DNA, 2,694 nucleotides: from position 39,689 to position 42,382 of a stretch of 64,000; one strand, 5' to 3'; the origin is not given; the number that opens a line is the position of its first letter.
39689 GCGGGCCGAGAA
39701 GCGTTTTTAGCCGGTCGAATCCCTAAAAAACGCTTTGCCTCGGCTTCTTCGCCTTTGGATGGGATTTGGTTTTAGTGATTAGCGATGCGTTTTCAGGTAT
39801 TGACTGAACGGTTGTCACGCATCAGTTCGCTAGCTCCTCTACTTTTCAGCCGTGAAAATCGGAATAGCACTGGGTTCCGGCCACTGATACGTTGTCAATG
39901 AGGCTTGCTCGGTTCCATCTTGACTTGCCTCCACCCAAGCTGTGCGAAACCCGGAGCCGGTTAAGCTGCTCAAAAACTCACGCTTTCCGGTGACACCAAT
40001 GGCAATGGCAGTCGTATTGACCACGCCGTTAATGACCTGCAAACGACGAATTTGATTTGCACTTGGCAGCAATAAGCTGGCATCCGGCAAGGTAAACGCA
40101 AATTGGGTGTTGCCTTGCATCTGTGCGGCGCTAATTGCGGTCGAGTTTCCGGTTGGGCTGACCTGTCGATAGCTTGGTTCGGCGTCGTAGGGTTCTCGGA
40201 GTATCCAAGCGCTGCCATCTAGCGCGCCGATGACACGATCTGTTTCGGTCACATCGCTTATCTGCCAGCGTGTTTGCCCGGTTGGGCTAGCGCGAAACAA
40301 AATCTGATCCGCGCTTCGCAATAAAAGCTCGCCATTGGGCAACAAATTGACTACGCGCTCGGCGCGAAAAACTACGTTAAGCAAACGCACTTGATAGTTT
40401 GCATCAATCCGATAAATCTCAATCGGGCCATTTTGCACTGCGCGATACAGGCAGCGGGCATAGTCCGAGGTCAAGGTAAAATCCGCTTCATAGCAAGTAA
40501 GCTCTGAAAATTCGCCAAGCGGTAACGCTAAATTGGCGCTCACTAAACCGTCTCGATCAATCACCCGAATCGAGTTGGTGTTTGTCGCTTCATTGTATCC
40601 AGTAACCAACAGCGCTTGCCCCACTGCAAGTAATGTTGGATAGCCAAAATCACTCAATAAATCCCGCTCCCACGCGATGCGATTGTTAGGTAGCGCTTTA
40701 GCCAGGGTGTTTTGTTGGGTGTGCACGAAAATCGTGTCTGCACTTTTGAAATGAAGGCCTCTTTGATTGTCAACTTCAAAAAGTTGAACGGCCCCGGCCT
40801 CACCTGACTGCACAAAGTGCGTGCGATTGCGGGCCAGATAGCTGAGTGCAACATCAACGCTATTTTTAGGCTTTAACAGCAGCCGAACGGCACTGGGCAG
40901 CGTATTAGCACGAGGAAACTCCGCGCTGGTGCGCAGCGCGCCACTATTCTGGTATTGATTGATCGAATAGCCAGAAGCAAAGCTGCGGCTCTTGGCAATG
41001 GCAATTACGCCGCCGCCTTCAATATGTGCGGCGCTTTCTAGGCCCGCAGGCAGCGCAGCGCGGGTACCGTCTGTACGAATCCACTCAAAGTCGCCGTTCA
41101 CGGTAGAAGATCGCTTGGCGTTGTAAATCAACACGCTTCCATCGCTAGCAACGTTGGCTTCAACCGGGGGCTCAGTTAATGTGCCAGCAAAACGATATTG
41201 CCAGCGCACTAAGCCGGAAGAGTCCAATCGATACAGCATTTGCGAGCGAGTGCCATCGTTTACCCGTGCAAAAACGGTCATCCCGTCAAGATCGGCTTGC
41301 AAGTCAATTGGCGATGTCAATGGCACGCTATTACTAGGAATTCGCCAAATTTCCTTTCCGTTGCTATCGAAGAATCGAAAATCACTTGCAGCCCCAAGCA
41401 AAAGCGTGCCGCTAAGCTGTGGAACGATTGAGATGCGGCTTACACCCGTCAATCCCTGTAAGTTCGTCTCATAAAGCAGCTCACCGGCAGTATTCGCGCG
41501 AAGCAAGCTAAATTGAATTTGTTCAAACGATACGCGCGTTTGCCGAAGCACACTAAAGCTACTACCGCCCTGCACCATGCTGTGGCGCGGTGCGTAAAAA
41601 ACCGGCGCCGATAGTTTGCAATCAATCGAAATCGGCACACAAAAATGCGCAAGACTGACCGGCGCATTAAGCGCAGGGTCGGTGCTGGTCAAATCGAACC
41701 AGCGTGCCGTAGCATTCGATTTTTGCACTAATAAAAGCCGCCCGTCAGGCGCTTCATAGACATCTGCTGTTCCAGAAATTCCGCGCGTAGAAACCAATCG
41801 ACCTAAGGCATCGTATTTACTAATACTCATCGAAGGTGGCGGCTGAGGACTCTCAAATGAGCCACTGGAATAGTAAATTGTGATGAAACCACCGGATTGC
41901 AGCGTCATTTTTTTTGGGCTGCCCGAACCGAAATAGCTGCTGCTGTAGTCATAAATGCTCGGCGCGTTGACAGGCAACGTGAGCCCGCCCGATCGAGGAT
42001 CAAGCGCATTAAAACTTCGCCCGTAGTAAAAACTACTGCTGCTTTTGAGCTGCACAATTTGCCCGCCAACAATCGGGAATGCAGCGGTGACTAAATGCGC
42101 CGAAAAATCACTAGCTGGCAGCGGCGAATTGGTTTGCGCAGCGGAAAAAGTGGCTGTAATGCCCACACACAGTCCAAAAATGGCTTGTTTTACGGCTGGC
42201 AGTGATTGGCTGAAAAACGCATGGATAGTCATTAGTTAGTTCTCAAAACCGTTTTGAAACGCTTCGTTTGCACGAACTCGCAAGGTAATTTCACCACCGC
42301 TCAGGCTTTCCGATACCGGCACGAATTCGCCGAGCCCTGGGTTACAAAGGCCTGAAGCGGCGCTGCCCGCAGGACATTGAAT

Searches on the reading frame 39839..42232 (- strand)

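Call 8: search_protein_families(library=pfam, proteins=[window:39839-42232:-], max_evalue=0.001)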
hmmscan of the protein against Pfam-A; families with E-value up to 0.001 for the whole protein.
window:39839-42232:- (797 aa): 1 family
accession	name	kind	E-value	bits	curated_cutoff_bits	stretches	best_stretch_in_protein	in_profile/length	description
PF13360.13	PQQ_2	-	3.4e-06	27.3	27.6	0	289-411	9-123/233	Outer membrane protein assembly factor BamB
